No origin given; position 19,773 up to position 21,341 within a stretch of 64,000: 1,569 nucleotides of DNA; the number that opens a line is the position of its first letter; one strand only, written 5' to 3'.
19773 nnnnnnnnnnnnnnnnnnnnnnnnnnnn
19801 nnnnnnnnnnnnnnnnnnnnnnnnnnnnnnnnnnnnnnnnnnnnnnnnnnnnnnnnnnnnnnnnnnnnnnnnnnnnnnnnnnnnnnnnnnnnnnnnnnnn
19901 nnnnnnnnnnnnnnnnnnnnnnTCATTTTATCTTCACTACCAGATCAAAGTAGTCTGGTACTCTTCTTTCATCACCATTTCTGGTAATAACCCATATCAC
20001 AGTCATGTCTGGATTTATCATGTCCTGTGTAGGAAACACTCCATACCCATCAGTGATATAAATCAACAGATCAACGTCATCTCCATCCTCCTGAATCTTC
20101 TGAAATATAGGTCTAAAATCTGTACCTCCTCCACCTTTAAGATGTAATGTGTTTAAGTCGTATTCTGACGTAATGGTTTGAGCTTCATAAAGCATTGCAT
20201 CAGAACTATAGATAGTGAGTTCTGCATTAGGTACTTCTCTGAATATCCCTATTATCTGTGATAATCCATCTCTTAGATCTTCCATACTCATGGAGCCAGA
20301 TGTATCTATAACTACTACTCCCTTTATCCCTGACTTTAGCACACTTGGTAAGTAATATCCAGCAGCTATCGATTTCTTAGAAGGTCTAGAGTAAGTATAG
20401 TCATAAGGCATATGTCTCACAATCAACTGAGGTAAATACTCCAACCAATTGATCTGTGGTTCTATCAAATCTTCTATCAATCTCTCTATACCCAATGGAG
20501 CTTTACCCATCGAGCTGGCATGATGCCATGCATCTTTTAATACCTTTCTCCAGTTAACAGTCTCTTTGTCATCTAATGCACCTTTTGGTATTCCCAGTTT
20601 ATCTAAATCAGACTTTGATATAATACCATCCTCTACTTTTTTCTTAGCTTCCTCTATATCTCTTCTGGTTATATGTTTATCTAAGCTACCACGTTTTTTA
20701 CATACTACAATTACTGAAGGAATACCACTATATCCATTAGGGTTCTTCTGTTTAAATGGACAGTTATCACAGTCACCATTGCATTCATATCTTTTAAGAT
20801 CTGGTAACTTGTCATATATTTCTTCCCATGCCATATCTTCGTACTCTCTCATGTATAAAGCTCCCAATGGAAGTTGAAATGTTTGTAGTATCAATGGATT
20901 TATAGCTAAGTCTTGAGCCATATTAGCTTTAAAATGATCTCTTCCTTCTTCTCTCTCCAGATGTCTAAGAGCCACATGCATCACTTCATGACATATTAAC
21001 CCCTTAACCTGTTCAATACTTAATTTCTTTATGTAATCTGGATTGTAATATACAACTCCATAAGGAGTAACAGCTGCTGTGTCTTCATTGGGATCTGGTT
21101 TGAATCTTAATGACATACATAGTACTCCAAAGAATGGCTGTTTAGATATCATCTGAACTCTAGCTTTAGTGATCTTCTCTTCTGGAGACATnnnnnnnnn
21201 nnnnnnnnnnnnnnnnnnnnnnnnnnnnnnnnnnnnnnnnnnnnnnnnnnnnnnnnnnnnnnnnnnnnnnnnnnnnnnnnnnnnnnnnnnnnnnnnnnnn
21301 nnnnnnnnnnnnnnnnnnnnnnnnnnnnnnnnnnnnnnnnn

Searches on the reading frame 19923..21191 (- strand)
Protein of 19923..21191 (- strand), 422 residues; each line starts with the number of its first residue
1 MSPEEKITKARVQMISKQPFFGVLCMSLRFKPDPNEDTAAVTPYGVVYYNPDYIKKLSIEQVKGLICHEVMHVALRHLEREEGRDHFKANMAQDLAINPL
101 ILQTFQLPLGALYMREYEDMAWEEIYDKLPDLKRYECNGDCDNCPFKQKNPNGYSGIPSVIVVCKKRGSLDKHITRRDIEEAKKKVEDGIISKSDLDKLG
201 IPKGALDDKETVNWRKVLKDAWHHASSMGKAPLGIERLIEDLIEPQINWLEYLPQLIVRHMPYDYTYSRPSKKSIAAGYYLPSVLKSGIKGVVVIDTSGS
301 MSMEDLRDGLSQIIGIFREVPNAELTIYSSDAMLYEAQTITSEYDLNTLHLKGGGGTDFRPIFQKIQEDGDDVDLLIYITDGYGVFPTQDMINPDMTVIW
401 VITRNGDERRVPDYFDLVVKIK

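Call 9: search_protein_families(library=pfam, proteins=[window:19923-21191:-], max_evalue=0.01)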
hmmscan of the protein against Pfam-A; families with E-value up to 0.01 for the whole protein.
window:19923-21191:- (422 aa): 2 families
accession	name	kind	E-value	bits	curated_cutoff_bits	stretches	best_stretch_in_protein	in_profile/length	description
PF13203.12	DUF2201_N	-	1.4e-38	133.6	23.2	1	4-284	3-270/271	Putative metallopeptidase domain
PF09967.15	DUF2201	-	1.4e-16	61.1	26.4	1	292-418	2-119/123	VWA-like domain (DUF2201)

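Call 74: search_protein_families(library=ncbifam, proteins=[window:19923-21188:-], max_evalue=0.001)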
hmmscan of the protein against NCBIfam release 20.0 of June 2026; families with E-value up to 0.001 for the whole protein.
window:19923-21188:- (421 aa): 0 families

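Call 97: search_dna_similar(query=window:19923-21188:-, collection=phages, mode=protein, max_evalue=0.001, max_rows=12)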
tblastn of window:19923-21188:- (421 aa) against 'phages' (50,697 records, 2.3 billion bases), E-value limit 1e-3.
Records with a match: 648; places in all: 649; records where one place covers at least 80% of the query: 363.
Best place of each record, by identity: <60% 648.
By first word of the organism name: Escherichia 193; Pseudomonas 77; Vibrio 77; Klebsiella 41; Erwinia 29; Pectobacterium 26; Salmonella 25; Achromobacter 17; Cronobacter 17; Campylobacter 16; and 36 more.
By host as written in the record: - 82; Escherichia coli 69; Pseudomonas aeruginosa 29; Klebsiella pneumoniae 19; Campylobacter jejuni 15; Escherichia coli K-12 14; Cronobacter sakazakii 13; Achromobacter xylosoxidans I2BC 12; and 193 more.
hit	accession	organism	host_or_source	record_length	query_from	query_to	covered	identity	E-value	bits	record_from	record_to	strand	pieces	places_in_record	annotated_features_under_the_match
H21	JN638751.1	Bacillus phage G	Bacillus megaterium str. ATCC 43725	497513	1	402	95%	30.9%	7e-41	160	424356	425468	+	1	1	576: gp576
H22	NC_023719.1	Bacillus phage G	Bacillus megaterium str. ATCC 43725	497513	1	402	95%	30.9%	7e-41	160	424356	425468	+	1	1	576: HNH endonuclease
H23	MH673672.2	Thermus phage phiFa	Thermus thermophilus HB27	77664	2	420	76%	34.7%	2e-26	197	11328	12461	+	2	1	hypothetical protein (x2)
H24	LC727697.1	Pseudomonas phage sp. 30-2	Pseudomonas aeruginosa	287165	3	367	87%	30.3%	6e-37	149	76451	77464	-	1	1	hydrolase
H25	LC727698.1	Pseudomonas phage sp. 30-3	Pseudomonas aeruginosa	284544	3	367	87%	30.3%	7e-37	149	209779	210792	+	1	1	hydrolase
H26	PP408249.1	Pseudomonas phage vB_Pa-PAC2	Pseudomonas aeruginosa PAO1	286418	3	367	87%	30.3%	7e-37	149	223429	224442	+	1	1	Zn-dependent hydrolase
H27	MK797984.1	Pseudomonas phage vB_PaeM_PA5oct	-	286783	3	367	87%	30.3%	7e-37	149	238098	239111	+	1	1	hypothetical protein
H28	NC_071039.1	Pseudomonas phage vB_PaeM_PA5oct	-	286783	3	367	87%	30.3%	7e-37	149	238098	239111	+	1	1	HNH endonuclease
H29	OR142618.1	Pseudomonas phage Callisto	Pseudomonas aeruginosa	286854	3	367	87%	30.3%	7e-37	149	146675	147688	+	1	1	hypothetical protein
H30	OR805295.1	Pseudomonas phage Paride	Pseudomonas aeruginosa PAO1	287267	3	367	87%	30.3%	7e-37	149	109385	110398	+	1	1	homing endonuclease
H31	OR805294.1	Pseudomonas phage Ettore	Pseudomonas aeruginosa PAO1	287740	3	367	87%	30.3%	7e-37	149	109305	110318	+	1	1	homing endonuclease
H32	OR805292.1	Pseudomonas phage Cassandra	Pseudomonas aeruginosa PAO1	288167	3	367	87%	30.3%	7e-37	149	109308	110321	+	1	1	homing endonuclease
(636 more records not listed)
